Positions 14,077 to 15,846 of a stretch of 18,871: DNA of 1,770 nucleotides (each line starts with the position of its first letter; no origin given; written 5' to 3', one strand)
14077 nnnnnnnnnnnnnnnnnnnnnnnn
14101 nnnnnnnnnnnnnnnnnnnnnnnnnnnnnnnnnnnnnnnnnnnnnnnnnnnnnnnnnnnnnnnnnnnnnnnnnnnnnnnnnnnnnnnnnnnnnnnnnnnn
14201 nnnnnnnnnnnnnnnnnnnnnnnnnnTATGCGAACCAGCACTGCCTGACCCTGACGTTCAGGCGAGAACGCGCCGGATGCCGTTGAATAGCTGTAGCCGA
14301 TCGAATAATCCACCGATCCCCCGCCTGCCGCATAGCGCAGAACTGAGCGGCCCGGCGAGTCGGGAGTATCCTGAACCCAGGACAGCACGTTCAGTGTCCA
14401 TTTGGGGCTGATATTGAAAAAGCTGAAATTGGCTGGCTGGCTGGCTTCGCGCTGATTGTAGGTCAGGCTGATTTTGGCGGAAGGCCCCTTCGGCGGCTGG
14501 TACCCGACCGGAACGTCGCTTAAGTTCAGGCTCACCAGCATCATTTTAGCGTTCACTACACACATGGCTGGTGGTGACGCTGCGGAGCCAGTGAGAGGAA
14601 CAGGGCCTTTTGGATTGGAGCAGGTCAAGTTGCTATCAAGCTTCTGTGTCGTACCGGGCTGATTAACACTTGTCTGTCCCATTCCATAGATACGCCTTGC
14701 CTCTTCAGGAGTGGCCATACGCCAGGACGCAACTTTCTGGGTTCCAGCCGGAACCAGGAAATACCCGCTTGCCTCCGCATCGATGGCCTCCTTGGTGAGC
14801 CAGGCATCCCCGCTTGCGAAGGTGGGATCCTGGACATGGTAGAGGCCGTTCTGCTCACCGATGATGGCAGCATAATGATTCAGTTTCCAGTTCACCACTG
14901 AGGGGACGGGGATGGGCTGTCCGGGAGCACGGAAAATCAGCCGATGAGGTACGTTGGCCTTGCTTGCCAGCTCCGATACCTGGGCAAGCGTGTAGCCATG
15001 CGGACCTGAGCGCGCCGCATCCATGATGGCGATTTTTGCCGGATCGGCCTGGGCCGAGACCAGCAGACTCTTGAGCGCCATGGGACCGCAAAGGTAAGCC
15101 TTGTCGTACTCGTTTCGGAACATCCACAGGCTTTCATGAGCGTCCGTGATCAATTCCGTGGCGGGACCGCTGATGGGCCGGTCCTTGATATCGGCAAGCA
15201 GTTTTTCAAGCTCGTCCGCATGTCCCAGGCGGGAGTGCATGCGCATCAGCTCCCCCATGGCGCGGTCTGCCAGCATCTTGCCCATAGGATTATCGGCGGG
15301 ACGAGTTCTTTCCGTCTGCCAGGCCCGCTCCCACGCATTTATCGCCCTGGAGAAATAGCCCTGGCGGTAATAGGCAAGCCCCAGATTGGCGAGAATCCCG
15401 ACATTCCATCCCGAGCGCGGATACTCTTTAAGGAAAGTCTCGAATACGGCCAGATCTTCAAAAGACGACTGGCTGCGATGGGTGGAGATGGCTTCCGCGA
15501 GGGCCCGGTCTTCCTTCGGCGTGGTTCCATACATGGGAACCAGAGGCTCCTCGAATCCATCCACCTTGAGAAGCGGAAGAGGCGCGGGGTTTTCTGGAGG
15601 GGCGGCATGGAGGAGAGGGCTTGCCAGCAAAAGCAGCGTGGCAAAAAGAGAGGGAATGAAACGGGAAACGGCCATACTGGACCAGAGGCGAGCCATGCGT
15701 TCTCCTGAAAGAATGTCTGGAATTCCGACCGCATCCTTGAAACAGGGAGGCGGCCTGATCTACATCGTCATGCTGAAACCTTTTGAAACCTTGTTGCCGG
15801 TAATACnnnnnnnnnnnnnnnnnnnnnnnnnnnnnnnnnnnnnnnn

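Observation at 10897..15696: Plasmid-borne RHS toxin with an atypical N-terminus: Sec signal, TPR and a C39-like cysteine peptidase in place of PAAR/VgrG-type delivery modules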

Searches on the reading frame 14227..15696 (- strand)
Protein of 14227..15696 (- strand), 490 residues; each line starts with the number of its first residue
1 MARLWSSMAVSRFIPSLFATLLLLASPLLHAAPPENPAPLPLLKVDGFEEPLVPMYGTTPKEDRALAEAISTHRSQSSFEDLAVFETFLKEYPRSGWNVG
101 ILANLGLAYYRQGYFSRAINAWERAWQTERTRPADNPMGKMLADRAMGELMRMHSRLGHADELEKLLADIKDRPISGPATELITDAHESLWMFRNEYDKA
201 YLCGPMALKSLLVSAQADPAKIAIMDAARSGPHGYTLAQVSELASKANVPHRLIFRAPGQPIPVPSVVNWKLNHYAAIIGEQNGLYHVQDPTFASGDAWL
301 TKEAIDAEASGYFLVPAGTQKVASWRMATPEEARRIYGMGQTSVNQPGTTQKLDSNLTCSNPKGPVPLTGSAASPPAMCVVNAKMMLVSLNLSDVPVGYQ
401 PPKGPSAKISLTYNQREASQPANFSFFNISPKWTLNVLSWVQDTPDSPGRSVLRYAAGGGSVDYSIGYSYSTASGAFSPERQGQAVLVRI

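Call 12: find_homologous_proteins(query=window:14227-15696:-, max_evalue=0.001)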
Query seq(490 aa) (490 aa): 90 proteins with E <= 0.001 among 8000 candidates.
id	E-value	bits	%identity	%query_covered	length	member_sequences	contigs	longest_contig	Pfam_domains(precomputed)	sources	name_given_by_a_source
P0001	7.3e-271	917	84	100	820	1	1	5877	PF05593.20,PF25023.2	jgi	jgi:YD repeat-containing protein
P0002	1.7e-211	721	77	88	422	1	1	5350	-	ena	-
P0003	8.0e-151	521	60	80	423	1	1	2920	-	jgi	jgi:hypothetical protein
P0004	1.9e-146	507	64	76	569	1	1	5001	PF05593.20,PF25023.2,PF03412.22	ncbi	-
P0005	8.2e-146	504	53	92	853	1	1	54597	PF05593.20,PF25023.2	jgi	jgi:YD repeat-containing protein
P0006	6.9e-143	495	49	97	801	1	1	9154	PF05593.20,PF03412.22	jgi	jgi:YD repeat-containing protein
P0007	8.8e-141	488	50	95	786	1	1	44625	PF05593.20,PF25023.2,PF03412.22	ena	-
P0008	4.8e-140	485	51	90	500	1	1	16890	-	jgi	jgi:hypothetical protein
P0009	2.2e-139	483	52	90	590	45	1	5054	PF05593.20,PF03412.22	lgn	-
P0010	4.6e-137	476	51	90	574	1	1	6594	PF03412.22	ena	-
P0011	1.2e-136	474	51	91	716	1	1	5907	PF05593.20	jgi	jgi:YD repeat-containing protein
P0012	7.9e-135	468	48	90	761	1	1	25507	PF05593.20,PF25023.2,PF03412.22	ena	-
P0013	1.3e-134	468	48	90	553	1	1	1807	PF03412.22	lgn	-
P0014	1.8e-134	467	51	94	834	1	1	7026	PF05593.20,PF25023.2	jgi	jgi:YD repeat-containing protein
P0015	8.6e-134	465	47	98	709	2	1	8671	PF05593.20,PF03412.22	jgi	jgi:YD repeat-containing protein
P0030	5.2e-128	446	46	90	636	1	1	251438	PF05593.20,PF03412.22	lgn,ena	-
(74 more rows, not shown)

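Call 14: find_encoding_contigs(protein=P0005, flank=10000, max_places=3)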
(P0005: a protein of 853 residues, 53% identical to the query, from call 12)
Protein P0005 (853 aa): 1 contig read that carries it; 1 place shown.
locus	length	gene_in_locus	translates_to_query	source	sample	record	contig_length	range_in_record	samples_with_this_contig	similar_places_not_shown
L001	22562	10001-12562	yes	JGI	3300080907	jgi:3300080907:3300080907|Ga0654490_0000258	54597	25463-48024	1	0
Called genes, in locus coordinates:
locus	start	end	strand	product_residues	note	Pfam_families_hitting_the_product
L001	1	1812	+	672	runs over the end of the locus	PF00144:Beta-lactamase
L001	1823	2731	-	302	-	PF01171:ATP_bind_3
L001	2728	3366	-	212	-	-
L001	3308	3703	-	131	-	PF02152:FolB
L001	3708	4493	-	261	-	PF00106:adh_short, PF08659:KR, PF01370:Epimerase (faint), PF13561:adh_short_C2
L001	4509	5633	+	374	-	PF02636:Methyltransf_28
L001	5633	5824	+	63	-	PF11146:DUF2905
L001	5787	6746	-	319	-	-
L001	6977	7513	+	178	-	PF01209:Ubie_methyltran, PF13847:Methyltransf_31, PF13649:Methyltransf_25, PF08241:Methyltransf_11, PF08242:Methyltransf_12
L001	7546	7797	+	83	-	-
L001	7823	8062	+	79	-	-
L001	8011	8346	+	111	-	PF11937:DUF3455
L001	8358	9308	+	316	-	PF22778:VCPO_2nd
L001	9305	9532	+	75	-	PF22778:VCPO_2nd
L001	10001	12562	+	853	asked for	PF25023:TEN_YD-shell (weak), PF05593:RHS_repeat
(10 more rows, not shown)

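Call 15: find_encoding_contigs(protein=P0030, flank=10000, max_places=3)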
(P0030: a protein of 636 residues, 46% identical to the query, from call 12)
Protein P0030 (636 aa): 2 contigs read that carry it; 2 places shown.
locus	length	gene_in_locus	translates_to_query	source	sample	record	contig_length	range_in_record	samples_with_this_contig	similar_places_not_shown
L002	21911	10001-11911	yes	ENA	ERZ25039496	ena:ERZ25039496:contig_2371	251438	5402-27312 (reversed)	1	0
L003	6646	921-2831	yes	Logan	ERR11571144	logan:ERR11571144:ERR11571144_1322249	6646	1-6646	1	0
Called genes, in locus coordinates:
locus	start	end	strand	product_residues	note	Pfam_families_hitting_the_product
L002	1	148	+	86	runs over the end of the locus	PF04014:MazE_antitoxin (weak)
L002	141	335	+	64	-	-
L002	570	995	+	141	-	PF13495:Phage_int_SAM_4 (weak), PF02899:Phage_int_SAM_1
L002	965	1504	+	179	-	PF00589:Phage_integrase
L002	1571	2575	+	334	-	-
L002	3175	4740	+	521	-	PF13271:DUF4062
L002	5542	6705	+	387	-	PF01582:TIR, PF13676:TIR_2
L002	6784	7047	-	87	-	-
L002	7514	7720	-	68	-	-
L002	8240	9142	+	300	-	PF08401:ArdcN, PF18818:MPTase-PolyVal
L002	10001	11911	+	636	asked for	PF03412:Peptidase_C39 (weak), PF05593:RHS_repeat (faint)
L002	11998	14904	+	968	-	PF15283:DUF4595 (faint), PF25023:TEN_YD-shell (weak), PF05593:RHS_repeat, PF25023:TEN_YD-shell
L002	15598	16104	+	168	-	PF18818:MPTase-PolyVal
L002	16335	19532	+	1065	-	PF07494:Reg_prop (faint), PF00069:Pkinase, PF07714:PK_Tyr_Ser-Thr, PF17667:Pkinase_fungal (weak)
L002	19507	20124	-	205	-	PF07638:Sigma70_ECF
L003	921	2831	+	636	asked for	PF03412:Peptidase_C39 (weak), PF05593:RHS_repeat (faint)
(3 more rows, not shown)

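Call 18: find_related_loci(query=A1, collection=genome_contigs, flank=10000)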
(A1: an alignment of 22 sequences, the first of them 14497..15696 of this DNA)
Query A1 (400 aa) in genome_contigs; peptide patterns used: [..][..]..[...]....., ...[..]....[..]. (x = any residue, [..] = any of these).
326 stretches matched a pattern; 263 encode a relative of the query (tblastn E <= 1e-3); the best 80 are kept; 80 distinct loci.
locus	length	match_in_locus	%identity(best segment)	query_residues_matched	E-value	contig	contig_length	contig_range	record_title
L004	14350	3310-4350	56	40-400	4e-131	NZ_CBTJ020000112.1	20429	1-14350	Candidatus Competibacter denitrificans Run_A_D11 COMPD11_2693_Contig_99, whole genome shotgun sequence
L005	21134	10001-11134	55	12-400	2e-130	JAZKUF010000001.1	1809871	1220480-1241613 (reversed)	MAG: Candidatus Accumulibacter jenkinsii isolate UW20 Ga0558716_00013, whole genome shotgun sequence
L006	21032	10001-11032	51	42-399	1e-121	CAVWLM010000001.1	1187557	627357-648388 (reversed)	MAG: uncultured delta proteobacterium isolate MFD04434.bin.1.44 genome assembly, contig: contig_1084, whole genome shotg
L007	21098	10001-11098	46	18-399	2e-110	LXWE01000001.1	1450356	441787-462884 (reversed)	Alteromonadaceae bacterium XY-R5 NODE_1, whole genome shotgun sequence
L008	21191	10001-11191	45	9-399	2e-108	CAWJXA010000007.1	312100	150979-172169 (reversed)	MAG: uncultured Acidobacteriaceae bacterium isolate MFD05502.bin.1.185 genome assembly, contig: contig_34301, whole geno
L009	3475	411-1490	49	48-400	3e-110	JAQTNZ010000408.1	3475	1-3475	MAG: Methylovulum sp. isolate STA_76 NODE_80746_length_3475_cov_1.670251_Sandtown_A, whole genome shotgun sequence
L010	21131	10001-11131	47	12-399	1e-107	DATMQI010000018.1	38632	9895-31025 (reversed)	MAG TPA_asm: Terriglobales bacterium isolate SMAG_U12924 k141_2838750, whole genome shotgun sequence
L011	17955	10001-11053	48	37-399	1e-106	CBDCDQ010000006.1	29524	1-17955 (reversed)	MAG: Acidobacteriaceae bacterium isolate 196861bd-9626-4b6c-a7fd-07fe8f0db935 genome assembly, contig: contig_4, whole g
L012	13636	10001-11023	49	48-399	9e-107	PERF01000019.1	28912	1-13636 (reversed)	MAG: Methylobacter sp. isolate WM.3.3 WM_1000684_28912, whole genome shotgun sequence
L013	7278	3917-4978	47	37-399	8e-106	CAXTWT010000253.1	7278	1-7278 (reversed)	MAG TPA_asm: uncultured Bryobacteraceae bacterium isolate public_SRR14722086_metawrap_bin.8 genome assembly, contig: pub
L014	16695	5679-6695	48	48-399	7e-106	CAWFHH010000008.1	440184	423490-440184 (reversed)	MAG: uncultured Acidobacteriaceae bacterium isolate MFD02579.bin.1.50 genome assembly, contig: contig_7243, whole genome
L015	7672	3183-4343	46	8-400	1e-104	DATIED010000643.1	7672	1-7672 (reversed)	MAG TPA_asm: Spongiibacteraceae bacterium isolate SMAG_U16360 k141_1479653, whole genome shotgun sequence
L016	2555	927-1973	47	34-400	4e-108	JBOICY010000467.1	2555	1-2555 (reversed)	MAG: Methylococcales bacterium isolate H1-B1_metabat2.bin.32 k127_1463284, whole genome shotgun sequence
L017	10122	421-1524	45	17-399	2e-103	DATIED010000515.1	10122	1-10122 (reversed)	MAG TPA_asm: Spongiibacteraceae bacterium isolate SMAG_U16360 k141_1455964, whole genome shotgun sequence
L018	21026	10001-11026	46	48-399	1e-103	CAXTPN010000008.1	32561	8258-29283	MAG TPA_asm: uncultured Acidobacteriaceae bacterium isolate public_SRR14722106_metawrap_bin.2 genome assembly, contig: p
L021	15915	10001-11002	48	48-399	6e-103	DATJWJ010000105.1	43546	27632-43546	MAG TPA_asm: Bryobacteraceae bacterium isolate SMAG_U15096 k141_2784872, whole genome shotgun sequence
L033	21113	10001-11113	44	31-399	2e-95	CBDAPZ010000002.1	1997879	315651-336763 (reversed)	MAG: Acetobacteraceae bacterium isolate 9a2ac0a7-21dd-492f-bae3-3dfb2719551e genome assembly, contig: contig_2, whole ge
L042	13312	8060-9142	42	48-399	4e-90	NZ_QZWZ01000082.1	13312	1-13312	Mesorhizobium waimense strain ICMP19557 NODE_82_length_13312_cov_14.0328, whole genome shotgun sequence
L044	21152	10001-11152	42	17-399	9e-90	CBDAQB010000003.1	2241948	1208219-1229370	MAG: Acetobacteraceae bacterium isolate 95152cde-c084-4bcc-b57e-f492444afcc6 genome assembly, contig: contig_3, whole ge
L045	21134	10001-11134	41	17-400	4e-89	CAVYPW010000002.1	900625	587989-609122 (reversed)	MAG: uncultured Alphaproteobacteria bacterium isolate MFD05512.bin.1.45 genome assembly, contig: contig_18691, whole gen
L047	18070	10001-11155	43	20-399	2e-88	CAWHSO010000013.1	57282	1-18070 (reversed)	MAG: uncultured Alphaproteobacteria bacterium isolate MFD03399.bin.2.59 genome assembly, contig: contig_32029, whole gen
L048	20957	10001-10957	41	50-400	2e-87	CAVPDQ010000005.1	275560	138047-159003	MAG: uncultured Alphaproteobacteria bacterium isolate MFD00031.bin.1.178 genome assembly, contig: contig_22191, whole ge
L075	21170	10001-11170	38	5-399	7e-80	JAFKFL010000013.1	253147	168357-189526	MAG: Alphaproteobacteria bacterium isolate SCN18_14_9_16_R2_B_64_15 SCN18_14_9_16_R2_B_scaffold_73, whole genome shotgun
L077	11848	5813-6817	41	16-348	1e-79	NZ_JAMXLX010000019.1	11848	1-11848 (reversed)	Ciceribacter sichuanensis strain S101 spades_K_17_127_19, whole genome shotgun sequence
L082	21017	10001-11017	40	48-399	9e-79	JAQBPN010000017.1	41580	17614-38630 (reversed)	MAG: Fibrobacteres bacterium isolate RYN_348 scaffold_912539, whole genome shotgun sequence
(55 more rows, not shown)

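Call 23: predict_structure(alignment_id=A1)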
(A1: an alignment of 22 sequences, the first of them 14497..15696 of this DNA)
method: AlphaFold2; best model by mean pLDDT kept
length: 400 residues; sequences in the alignment: 22
mean_pLDDT: 82.3   pTM: 0.75
mean pLDDT of the five models: 82.3, 82.2, 80.8, 80.5, 79.5
residues with pLDDT >= 90: 270; 70-90: 32; 50-70: 30; < 50: 68
segments of 3 or more residues with pLDDT < 50: 1-10, 345-396, 398-400
pLDDT, mean of each block of 10 residues (from residue 1): 42 55 53 64 91 95 98 89 96 97 97 95 97 93 96 96 96 87 91 92 96 96 96 96 98 97 97 97 96 83 97 95 91 96 49 35 40 38 36 44
secondary structure, 60 per line:
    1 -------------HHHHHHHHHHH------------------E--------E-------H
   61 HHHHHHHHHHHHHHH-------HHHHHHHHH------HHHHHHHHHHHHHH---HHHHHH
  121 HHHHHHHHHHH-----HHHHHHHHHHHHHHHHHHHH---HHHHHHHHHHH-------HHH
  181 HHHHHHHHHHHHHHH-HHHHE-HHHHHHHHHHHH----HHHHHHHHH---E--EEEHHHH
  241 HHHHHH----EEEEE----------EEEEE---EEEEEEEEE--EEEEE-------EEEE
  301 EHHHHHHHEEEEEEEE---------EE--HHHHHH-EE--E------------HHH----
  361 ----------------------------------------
elements in order: H14-24 H60-75 H83-91 H98-111 H115-131 H137-156 H160-170 H178-195 H197-200 H203-214 H219-227 E234-236 H237-246 E251-255 E266-270 E274-282 E285-289 E297-301 H302-308 E309-316 H330-335

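Call 28: fold_search(model_id=the predicted structure, library=pdb)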
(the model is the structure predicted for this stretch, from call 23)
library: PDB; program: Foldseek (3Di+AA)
matches with E <= 10: 742; with E <= 0.001: 5
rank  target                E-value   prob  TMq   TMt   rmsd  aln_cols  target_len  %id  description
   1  6mpz_B                1.1e-04  1.00  0.23  0.60   4.6       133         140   17  Crystal structure of a double glycine motif protease from AMS/PCAT transporter in complex with the leader peptide (released 2019-02-06)
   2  6mpz_D                1.3e-04  1.00  0.23  0.60   5.1       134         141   17  Crystal structure of a double glycine motif protease from AMS/PCAT transporter in complex with the leader peptide (released 2019-02-06)
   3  6mpz_A                1.7e-04  1.00  0.24  0.60   3.6       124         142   21  Crystal structure of a double glycine motif protease from AMS/PCAT transporter in complex with the leader peptide (released 2019-02-06)
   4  5xe8_A                4.1e-04  1.00  0.25  0.68   3.7       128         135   21  Crystal Structure of the Peptidase Domain of Streptococcus mutans ComA (released 2017-06-28)
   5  5xe9_A                4.1e-04  1.00  0.26  0.70   3.3       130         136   22  Crystal Structure of the Complex of the Peptidase Domain of Streptococcus mutans ComA with a Small Molecule Inhibitor. (released 2017-06-28)
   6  5xe8_C                1.5e-03  1.00  0.21  0.65   6.3       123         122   23  Crystal Structure of the Peptidase Domain of Streptococcus mutans ComA (released 2017-06-28)
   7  3b79                  1.6e-03  1.00  0.23  0.63   5.2       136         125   11  Crystal structure of the N-terminal peptidase C39 like domain of the toxin secretion ATP-binding protein from Vibrio par (released 2007-11-13)
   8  5xe9_B                2.0e-03  1.00  0.20  0.60   3.2        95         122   23  Crystal Structure of the Complex of the Peptidase Domain of Streptococcus mutans ComA with a Small Molecule Inhibitor. (released 2017-06-28)
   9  7n87_MODEL_1_A        2.0e-03  1.00  0.25  0.59   8.7       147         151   16  Solution NMR structure of peptidase domain from Clostridium thermocellum PCAT1 (released 2021-12-29)
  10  8ssk_C                2.5e-03  0.99  0.23  0.30  13.4       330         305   10  Citrobacter rodentium contact dependent growth inhibition (CDI) entry and toxin (CdiA-CT) domains (released 2024-05-15)
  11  3k8u                  2.8e-03  1.00  0.24  0.64   3.4       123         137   23  Crystal Structure of the Peptidase Domain of Streptococcus ComA, a Bi-functional ABC Transporter Involved in Quorum Sens (released 2010-02-23)
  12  8ssk_A                3.1e-03  0.97  0.23  0.29  15.5       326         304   12  Citrobacter rodentium contact dependent growth inhibition (CDI) entry and toxin (CdiA-CT) domains (released 2024-05-15)
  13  8ssk_B                6.6e-03  0.95  0.23  0.30  16.2       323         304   11  Citrobacter rodentium contact dependent growth inhibition (CDI) entry and toxin (CdiA-CT) domains (released 2024-05-15)
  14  4gcn_A                7.0e-03  1.00  0.23  0.63   4.6       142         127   18  N-terminal domain of stress-induced protein-1 (STI-1) from C.elegans (released 2012-08-15)
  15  7kw7_E                1.8e-02  0.99  0.25  0.30  12.3       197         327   13  Atomic cryoEM structure of Hsp90-Hsp70-Hop-GR (released 2021-12-08)
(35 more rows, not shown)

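Call 33: search_protein_families(library=pfam, proteins=[L048:6860-9814:+, L047:9504-9806:+, L075:7110-8000:+, L045:8051-9229:+, L021:9038-9724:+, L042:6499-7485:+, L077:5418-5750:+, L082:5387-9745:+], max_evalue=0.05)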
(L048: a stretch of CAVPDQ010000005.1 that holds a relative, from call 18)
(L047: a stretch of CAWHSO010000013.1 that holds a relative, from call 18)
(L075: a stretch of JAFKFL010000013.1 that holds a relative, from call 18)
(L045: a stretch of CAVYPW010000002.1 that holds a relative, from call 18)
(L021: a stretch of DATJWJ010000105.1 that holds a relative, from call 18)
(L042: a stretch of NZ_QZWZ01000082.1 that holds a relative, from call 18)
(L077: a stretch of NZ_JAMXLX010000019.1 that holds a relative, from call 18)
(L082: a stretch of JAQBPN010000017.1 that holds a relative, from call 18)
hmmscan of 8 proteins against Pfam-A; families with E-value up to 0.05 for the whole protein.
L048:6860-9814:+ (984 aa): 1 family
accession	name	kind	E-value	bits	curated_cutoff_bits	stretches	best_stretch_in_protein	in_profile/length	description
PF13349.12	DUF4097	-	0.012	15.4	22.9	1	804-884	107-206/247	Toastrack DUF4097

L047:9504-9806:+ (100 aa): 1 family
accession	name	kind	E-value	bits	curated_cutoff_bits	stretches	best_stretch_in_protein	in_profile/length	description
PF05593.20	RHS_repeat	-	3.9e-06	27.6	22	1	44-76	1-33/38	RHS Repeat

L075:7110-8000:+ (296 aa): 0 families

L045:8051-9229:+ (392 aa): 0 families

L021:9038-9724:+ (228 aa): 1 family
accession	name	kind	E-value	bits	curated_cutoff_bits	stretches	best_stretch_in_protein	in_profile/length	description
PF07589.16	PEP-CTERM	-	0.00051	20.5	20.7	1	200-221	1-22/24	PEP-CTERM motif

L042:6499-7485:+ (328 aa): 0 families

L077:5418-5750:+ (110 aa): 1 family
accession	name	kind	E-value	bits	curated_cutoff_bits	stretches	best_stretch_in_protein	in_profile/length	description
PF05593.20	RHS_repeat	-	0.00091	20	22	1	36-66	1-31/38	RHS Repeat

L082:5387-9745:+ (1452 aa): 10 families
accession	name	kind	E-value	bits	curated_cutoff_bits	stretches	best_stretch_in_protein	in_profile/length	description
PF25390.1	WD40_RLD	-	3.7e-278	921.8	150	6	221-470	32-297/363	RCC1-like domain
PF00415.24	RCC1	-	5.5e-201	651.6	21.7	21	340-385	3-50/50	Regulator of chromosome condensation (RCC1) repeat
PF13540.12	RCC1_2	-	1.7e-176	568.8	22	21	1039-1068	1-30/30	Regulator of chromosome condensation (RCC1) repeat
PF13290.12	CHB_HEX_C_1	-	1.4e-34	118.2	22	3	915-981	2-65/67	Chitobiase/beta-hexosaminidase C-terminal domain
PF25384.1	Alsin_RLD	-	2.4e-33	116.5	100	2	370-442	275-354/405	Alsin RCC1-like domain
PF13287.12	Fn3_assoc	-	1.2e-19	70.6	23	3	60-108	1-47/59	Fn3 associated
PF18884.5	TSP3_bac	-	1.1e-12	48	25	2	1339-1359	1-21/22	Bacterial TSP3 repeat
PF03174.19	CHB_HEX_C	-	0.016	15.6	23.6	0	924-964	25-61/76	Chitobiase/beta-hexosaminidase C-terminal domain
PF21828.1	DUF6888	-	0.021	15.1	27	0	802-823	33-54/55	Domain of unknown function (DUF6888)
PF03572.23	Peptidase_S41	-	0.022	14.8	24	0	1229-1268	87-126/165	Peptidase family S41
